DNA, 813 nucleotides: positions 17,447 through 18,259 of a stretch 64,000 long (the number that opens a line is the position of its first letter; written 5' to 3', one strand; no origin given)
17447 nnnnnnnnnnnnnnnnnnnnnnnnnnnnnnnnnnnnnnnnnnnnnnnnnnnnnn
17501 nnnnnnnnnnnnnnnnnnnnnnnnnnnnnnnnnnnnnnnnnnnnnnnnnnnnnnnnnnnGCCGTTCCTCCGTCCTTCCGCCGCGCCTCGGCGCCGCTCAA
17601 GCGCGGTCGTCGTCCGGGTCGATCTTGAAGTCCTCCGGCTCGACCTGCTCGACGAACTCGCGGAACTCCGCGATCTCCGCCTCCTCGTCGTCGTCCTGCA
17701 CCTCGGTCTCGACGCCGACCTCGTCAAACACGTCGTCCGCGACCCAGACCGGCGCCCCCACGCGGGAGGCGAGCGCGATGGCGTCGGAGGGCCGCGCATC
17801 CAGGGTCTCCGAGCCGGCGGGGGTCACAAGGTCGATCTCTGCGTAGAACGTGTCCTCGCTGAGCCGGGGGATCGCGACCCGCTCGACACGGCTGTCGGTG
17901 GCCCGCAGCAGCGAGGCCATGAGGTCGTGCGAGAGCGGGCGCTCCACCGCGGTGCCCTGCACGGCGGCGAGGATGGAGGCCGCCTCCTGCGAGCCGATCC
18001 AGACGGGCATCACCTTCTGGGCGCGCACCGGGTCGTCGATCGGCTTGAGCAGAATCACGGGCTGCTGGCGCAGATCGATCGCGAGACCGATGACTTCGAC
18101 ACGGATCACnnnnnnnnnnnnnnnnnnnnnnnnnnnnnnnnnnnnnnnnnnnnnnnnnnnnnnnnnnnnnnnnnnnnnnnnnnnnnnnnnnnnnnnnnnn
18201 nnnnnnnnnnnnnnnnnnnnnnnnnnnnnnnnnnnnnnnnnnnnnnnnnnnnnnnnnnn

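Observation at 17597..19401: SUKH(SMI1/KNR4)-domain protein translationally coupled to a bifunctional nuclease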

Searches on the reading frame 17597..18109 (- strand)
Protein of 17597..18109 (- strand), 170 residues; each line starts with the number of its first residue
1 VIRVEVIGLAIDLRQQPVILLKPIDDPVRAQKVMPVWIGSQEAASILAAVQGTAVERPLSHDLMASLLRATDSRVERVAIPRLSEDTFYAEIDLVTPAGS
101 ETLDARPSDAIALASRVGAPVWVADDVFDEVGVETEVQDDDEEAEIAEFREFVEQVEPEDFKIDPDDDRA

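Call 4: search_protein_families(library=pfam, proteins=[window:17597-18109:-], max_evalue=1)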
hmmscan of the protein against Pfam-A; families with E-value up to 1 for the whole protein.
window:17597-18109:- (170 aa): 1 family
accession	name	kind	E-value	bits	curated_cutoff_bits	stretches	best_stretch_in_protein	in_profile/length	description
PF02577.19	BFN_dom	-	1.1e-33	115.8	27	1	30-135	8-111/112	Bifunctional nuclease domain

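Call 5: search_protein_families(library=ncbifam, proteins=[window:17597-18109:-], max_evalue=1)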
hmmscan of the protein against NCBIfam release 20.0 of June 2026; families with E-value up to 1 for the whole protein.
window:17597-18109:- (170 aa): 0 families

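Call 6: search_protein_families(library=padloc, proteins=[window:17597-18109:-], max_evalue=1)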
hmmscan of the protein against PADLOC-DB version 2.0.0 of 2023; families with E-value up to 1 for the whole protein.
window:17597-18109:- (170 aa): 0 families

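Call 15: find_related_loci(query=window:17597-18109:-, collection=genome_contigs, flank=6000)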
Query window:17597-18109:- (170 aa) in genome_contigs; peptide patterns used: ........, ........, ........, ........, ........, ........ (x = any residue, [..] = any of these).
416 stretches matched a pattern; 250 encode a relative of the query (tblastn E <= 1e-3); the best 80 are kept; 80 distinct loci.
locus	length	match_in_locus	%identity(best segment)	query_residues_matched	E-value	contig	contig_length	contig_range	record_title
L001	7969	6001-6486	71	1-162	9e-71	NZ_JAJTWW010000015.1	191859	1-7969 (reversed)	Brevibacterium daeguense strain DSM 27938 contig15, whole genome shotgun sequence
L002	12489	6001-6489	73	1-162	9e-69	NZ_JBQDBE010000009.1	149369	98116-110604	MAG: Gulosibacter sp. isolate AOP35_05H_surf _bin _23 AOP35_05H_surf.bin.23_9, whole genome shotgun sequence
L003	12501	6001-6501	66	1-166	1e-68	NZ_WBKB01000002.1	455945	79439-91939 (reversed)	Gulosibacter chungangensis strain KCTC 13959 Scaffold2, whole genome shotgun sequence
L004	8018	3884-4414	48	1-166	4e-46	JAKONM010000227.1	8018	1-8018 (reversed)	MAG: Microbacteriaceae bacterium isolate M67 k127_26391784_M_bin.67, whole genome shotgun sequence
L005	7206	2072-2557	41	1-161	5e-34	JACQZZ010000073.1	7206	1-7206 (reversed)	MAG: Actinomycetota bacterium isolate NC_groundwater_1580_Pr3_B-0.1um_68_13 SR-2_scaffold_141_2472359, whole genome shot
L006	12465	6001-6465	39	1-161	4e-33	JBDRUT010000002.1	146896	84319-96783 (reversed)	MAG: candidate division WOR-3 bacterium isolate SZTDM-2_201709_bins_113 SZTDM-2_201709_bins_113_scaffold_2, whole genome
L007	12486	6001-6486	41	1-162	1e-32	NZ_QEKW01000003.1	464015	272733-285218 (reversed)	Actinomycetospora cinnamomea strain DSM 45771 Ga0215654_103, whole genome shotgun sequence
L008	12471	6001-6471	40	1-161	1e-30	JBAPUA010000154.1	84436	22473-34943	MAG: Cyanobium sp. isolate MFD02847_ilm_asm_bin12 k127_45715, whole genome shotgun sequence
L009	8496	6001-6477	40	1-159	1e-30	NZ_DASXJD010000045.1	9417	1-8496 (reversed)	MAG: Actinomycetospora sp. isolate SMAG_U5239 k141_1327649, whole genome shotgun sequence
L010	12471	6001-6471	40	1-161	2e-30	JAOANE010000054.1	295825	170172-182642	MAG: Candidatus Regnicoccus frigidus MAG-AL1 Ga0222650_1000001, whole genome shotgun sequence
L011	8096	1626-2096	39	1-161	1e-29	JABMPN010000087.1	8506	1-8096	MAG: Cyanobacteria bacterium bin.51 k141_3483979, whole genome shotgun sequence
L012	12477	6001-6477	40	1-161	2e-29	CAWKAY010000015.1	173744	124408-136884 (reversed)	MAG: uncultured Acidimicrobiaceae bacterium isolate MFD09779.bin.1.222 genome assembly, contig: contig_91076, whole geno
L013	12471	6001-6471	40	1-161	2e-29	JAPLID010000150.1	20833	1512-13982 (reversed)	MAG: Cyanobacteriota bacterium isolate LacPavin_0818_WC50_MAG_65_9 LacPavin_0818_WC50_scaffold_182826, whole genome shot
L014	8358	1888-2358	39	1-161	2e-29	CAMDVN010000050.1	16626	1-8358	MAG: Cyanobium sp. NIES-981 isolate LE-02apr19-128 genome assembly, contig: LE-02apr19-C4944, whole genome shotgun seque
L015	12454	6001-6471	38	1-161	5e-29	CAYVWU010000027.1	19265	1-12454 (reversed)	MAG TPA_asm: uncultured Cyanobium sp. isolate SRP278252_co3_177 genome assembly, contig: NODE_4986_length_19265_cov_9.11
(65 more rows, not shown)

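Call 52: search_solved_structures(query=window:17597-18109:-, max_evalue=0.001)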
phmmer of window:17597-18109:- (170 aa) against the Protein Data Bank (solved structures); distinct sequences matched with E-value up to 0.001: 2.
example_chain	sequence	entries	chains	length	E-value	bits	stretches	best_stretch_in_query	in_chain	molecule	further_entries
1sj5_A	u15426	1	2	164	1.9e-20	76.7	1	9-141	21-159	conserved hypothetical protein TM0160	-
1vjl_A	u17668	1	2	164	3e-20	76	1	9-141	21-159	hypothetical protein TM0160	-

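Call 86: search_protein_families(library=pfam, alignment_id=A6, max_evalue=0.001)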
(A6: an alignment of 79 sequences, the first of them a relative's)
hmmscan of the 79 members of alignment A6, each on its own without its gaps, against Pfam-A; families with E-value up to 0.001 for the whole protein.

A. member 1, L001:5103-5867:+ (255 aa): 1 family
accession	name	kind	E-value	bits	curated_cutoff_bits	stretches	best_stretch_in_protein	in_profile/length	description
PF09685.15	DUF4870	-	2.8e-06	27.7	25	1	131-242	17-107/107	Domain of unknown function (DUF4870)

B. families by the number of members that match (of 79 scanned): 20 families
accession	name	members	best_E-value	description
PF00677.23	Lum_binding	27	8.6e-45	Lumazine binding domain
PF01281.25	Ribosomal_L9_N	4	2.4e-26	Ribosomal protein L9, N-terminal domain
PF03948.19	Ribosomal_L9_C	4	6.9e-25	Ribosomal protein L9, C-terminal domain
PF00106.31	adh_short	2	2.4e-59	short chain dehydrogenase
PF13561.12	adh_short_C2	2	1.1e-56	Enoyl-(Acyl carrier protein) reductase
PF01381.28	HTH_3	2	1.1e-14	Helix-turn-helix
PF07883.17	Cupin_2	2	1.3e-14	Cupin domain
PF08659.16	KR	2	3.4e-13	KR domain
PF13560.12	HTH_31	2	7e-11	Helix-turn-helix domain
PF13443.12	HTH_26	2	1.9e-06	Cro/C1-type HTH DNA-binding domain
PF02311.25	AraC_binding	2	2.2e-05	AraC-like ligand binding domain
PF13413.12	HTH_25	2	8.6e-05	Helix-turn-helix domain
PF12844.13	HTH_19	2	0.00034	Helix-turn-helix domain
PF13411.12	MerR_1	1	1.6e-14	MerR HTH family regulatory protein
PF03729.18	DUF308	1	3.4e-14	Short repeat of unknown function (DUF308)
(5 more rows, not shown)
